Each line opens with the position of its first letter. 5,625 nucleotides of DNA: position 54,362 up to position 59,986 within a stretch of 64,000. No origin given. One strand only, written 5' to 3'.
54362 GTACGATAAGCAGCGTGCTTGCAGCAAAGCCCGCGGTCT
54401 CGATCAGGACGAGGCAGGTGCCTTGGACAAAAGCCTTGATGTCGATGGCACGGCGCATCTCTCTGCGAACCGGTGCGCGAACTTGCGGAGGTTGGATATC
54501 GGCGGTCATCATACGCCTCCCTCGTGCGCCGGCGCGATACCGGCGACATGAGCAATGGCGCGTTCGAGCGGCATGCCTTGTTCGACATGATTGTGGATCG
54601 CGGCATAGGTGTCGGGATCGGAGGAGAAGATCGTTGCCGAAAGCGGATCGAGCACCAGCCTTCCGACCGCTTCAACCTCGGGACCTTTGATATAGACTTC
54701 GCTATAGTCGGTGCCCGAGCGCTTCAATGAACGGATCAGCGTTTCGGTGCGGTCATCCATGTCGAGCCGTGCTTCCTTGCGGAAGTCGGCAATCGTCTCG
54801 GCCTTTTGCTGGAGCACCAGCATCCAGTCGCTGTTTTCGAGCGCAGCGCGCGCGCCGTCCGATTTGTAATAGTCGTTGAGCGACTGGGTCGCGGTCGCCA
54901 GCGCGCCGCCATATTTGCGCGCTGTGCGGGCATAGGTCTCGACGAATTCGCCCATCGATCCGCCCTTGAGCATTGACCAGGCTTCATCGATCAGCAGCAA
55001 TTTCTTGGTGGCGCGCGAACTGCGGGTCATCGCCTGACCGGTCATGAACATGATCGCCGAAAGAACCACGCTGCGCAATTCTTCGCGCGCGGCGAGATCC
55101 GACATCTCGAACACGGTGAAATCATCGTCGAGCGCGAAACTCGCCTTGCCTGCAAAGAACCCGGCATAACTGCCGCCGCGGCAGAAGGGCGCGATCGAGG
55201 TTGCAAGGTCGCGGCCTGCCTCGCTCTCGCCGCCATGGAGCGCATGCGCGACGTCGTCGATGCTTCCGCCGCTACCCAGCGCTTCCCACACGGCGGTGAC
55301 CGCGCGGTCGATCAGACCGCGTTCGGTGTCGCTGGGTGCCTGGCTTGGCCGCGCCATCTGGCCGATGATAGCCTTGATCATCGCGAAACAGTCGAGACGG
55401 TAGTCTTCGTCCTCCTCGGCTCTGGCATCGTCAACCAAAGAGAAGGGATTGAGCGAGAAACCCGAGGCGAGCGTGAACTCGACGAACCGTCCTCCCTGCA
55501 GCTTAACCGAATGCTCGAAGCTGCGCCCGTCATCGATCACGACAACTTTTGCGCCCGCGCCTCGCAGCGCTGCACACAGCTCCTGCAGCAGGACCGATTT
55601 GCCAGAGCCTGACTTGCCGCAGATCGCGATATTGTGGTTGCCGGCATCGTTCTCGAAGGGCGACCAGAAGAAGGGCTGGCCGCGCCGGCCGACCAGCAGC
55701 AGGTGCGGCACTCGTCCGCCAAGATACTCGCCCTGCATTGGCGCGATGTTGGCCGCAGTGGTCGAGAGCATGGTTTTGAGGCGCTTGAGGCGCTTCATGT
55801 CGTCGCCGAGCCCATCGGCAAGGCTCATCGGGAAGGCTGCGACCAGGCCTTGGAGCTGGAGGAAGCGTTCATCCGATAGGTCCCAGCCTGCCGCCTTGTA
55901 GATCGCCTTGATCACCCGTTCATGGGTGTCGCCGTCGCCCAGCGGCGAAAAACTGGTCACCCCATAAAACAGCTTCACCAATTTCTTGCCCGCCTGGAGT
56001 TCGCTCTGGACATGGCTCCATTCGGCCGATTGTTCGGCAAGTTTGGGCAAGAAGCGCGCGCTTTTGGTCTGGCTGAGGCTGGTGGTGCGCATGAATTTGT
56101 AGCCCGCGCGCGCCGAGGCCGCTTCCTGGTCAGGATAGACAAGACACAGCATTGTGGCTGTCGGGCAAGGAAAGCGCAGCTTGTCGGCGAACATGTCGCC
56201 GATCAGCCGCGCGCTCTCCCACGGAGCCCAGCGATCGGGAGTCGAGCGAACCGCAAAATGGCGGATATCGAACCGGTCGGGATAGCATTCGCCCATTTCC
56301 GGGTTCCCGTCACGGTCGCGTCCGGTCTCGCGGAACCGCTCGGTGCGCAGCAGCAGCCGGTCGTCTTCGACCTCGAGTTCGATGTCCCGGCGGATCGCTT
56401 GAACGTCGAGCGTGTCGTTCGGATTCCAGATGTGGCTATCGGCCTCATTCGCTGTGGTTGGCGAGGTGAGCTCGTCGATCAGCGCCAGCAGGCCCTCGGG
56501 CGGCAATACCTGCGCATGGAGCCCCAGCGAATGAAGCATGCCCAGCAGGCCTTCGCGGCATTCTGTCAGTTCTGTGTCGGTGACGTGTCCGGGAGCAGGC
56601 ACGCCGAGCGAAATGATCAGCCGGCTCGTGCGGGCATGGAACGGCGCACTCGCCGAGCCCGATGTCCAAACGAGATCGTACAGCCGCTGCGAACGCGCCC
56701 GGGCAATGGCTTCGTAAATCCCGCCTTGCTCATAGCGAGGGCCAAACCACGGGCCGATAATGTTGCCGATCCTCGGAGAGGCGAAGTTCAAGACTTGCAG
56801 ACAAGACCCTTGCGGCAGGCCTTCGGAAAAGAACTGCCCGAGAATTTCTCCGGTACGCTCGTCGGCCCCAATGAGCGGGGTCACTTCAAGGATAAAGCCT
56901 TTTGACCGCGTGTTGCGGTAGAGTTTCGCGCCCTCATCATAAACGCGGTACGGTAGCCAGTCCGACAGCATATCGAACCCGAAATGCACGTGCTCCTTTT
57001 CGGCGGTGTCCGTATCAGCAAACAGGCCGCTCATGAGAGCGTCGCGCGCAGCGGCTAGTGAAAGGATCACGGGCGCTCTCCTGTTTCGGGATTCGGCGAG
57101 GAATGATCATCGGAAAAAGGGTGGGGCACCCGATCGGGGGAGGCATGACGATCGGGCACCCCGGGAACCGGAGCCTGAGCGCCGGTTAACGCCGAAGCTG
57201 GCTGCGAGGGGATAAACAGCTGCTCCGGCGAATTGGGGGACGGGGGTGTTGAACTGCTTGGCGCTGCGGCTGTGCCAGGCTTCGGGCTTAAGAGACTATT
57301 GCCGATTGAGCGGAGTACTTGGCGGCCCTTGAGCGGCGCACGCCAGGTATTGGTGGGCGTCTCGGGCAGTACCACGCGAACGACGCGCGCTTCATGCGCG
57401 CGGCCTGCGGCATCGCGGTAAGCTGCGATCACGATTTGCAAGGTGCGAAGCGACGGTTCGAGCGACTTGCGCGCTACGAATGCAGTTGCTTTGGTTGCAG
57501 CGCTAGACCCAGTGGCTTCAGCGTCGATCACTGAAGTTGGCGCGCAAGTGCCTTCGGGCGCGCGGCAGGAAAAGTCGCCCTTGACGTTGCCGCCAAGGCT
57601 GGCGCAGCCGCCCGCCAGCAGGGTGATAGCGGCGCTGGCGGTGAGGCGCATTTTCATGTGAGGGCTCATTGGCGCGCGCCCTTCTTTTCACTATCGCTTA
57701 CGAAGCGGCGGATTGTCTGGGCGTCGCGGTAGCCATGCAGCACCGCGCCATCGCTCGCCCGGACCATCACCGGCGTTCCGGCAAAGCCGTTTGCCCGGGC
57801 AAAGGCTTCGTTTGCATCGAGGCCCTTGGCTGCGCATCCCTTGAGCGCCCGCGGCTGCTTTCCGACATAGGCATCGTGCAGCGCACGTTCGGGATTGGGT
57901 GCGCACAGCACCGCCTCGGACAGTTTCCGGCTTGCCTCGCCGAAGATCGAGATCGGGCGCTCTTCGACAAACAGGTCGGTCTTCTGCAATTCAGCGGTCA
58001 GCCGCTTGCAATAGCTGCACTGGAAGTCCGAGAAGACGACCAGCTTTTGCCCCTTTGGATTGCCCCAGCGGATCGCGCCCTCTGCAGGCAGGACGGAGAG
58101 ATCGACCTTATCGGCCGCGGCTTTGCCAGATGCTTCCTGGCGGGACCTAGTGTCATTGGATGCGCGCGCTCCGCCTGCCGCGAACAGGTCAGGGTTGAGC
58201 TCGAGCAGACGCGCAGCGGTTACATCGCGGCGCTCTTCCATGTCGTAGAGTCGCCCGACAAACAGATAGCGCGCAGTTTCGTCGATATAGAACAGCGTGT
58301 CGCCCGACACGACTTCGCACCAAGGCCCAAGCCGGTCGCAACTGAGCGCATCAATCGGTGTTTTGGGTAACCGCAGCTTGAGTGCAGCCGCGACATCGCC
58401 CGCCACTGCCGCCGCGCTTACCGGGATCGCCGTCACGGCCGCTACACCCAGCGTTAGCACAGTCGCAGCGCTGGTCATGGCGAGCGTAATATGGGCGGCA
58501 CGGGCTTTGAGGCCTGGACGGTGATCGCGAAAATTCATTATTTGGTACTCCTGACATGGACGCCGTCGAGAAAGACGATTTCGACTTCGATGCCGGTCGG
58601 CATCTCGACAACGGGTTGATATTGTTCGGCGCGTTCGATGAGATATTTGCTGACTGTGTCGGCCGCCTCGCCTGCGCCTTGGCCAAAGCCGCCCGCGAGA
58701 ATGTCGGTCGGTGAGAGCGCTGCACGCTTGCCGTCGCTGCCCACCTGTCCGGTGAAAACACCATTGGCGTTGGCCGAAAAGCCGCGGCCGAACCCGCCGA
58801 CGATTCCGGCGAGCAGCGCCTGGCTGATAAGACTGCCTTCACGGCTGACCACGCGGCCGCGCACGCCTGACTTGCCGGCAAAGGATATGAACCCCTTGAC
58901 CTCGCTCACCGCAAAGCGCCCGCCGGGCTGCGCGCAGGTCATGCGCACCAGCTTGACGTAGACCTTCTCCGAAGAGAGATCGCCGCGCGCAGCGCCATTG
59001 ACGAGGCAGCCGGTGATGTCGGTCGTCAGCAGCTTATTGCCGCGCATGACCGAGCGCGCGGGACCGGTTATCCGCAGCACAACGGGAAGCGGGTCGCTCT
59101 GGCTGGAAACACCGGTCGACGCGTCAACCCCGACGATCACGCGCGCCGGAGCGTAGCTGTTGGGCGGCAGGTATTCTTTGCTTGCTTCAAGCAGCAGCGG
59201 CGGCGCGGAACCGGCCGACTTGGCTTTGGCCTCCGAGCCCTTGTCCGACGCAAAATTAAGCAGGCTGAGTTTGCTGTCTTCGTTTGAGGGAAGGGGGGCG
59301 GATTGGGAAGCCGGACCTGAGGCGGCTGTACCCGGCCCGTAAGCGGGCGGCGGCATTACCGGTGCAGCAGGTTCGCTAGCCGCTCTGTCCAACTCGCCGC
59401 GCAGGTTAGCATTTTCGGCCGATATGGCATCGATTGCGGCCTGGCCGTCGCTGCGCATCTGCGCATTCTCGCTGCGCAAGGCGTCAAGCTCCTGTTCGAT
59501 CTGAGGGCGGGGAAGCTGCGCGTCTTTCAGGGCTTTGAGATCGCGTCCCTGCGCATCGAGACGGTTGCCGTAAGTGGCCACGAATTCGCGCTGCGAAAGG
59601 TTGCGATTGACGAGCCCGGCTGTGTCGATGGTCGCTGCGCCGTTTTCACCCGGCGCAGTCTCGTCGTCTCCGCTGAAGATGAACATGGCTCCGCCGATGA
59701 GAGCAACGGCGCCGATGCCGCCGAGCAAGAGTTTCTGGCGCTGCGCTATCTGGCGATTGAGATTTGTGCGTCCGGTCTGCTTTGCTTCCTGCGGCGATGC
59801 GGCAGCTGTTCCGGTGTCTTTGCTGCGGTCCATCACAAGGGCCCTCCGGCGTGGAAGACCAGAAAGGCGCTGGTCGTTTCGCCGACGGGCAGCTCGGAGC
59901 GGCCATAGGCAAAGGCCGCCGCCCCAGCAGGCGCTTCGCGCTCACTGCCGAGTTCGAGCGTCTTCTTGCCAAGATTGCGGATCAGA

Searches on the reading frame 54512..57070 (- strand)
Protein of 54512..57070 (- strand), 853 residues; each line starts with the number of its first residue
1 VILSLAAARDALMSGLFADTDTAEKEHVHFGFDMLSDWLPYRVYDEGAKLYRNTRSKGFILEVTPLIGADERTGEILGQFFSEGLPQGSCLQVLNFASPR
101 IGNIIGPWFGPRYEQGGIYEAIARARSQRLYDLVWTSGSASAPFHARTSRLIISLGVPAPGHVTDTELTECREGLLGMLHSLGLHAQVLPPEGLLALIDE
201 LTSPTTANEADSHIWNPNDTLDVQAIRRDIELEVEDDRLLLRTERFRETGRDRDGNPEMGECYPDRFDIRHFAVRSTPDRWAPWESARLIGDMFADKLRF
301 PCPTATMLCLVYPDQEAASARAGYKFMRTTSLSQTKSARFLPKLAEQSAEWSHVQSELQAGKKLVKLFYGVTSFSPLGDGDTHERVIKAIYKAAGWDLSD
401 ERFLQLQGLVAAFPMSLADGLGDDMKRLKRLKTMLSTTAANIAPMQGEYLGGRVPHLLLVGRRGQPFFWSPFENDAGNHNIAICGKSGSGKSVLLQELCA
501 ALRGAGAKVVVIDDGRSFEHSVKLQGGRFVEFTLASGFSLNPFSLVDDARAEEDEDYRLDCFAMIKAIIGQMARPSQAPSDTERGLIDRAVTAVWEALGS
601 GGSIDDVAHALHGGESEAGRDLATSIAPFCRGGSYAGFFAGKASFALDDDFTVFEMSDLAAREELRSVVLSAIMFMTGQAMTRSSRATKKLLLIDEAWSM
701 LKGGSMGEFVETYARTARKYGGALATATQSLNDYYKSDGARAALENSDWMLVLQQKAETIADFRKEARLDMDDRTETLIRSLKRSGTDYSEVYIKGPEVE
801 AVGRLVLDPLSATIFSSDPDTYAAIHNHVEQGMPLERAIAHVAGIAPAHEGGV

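Call 11: search_protein_families(library=pfam, proteins=[window:54512-57070:-], max_evalue=0.001)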
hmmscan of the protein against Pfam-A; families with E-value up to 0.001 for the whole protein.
window:54512-57070:- (853 aa): 6 families
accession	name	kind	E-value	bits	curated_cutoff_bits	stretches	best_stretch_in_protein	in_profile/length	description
PF11130.14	TraC_F_IV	-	2.2e-131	438.8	28.1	1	35-417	1-375/375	TraC protein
PF19044.6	P-loop_TraG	-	1.7e-30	106.4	25.8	2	624-843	186-410/413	TraG P-loop domain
PF12846.13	AAA_10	-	2e-10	40.7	27.5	1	478-738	21-290/362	AAA-like domain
PF10412.15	TrwB_AAD_bind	-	2.3e-06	27.2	20.5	0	471-514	8-51/387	Type IV secretion-system coupling protein DNA-binding domain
PF01656.29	CbiA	-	0.00019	21.8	25.4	1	484-513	5-34/125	CobQ/CobB/MinD/ParA nucleotide binding domain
PF13401.12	AAA_22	-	0.00092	20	27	0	480-512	7-39/130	AAA domain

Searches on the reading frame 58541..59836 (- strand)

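Call 11: search_protein_families(library=pfam, proteins=[window:58541-59836:-], max_evalue=0.001)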
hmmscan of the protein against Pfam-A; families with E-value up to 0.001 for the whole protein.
window:58541-59836:- (432 aa): 1 family
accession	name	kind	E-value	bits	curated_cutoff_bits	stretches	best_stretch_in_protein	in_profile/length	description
PF03743.19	TrbI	-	3.4e-32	112.2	35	1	222-426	1-186/188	Bacterial conjugation TrbI-like protein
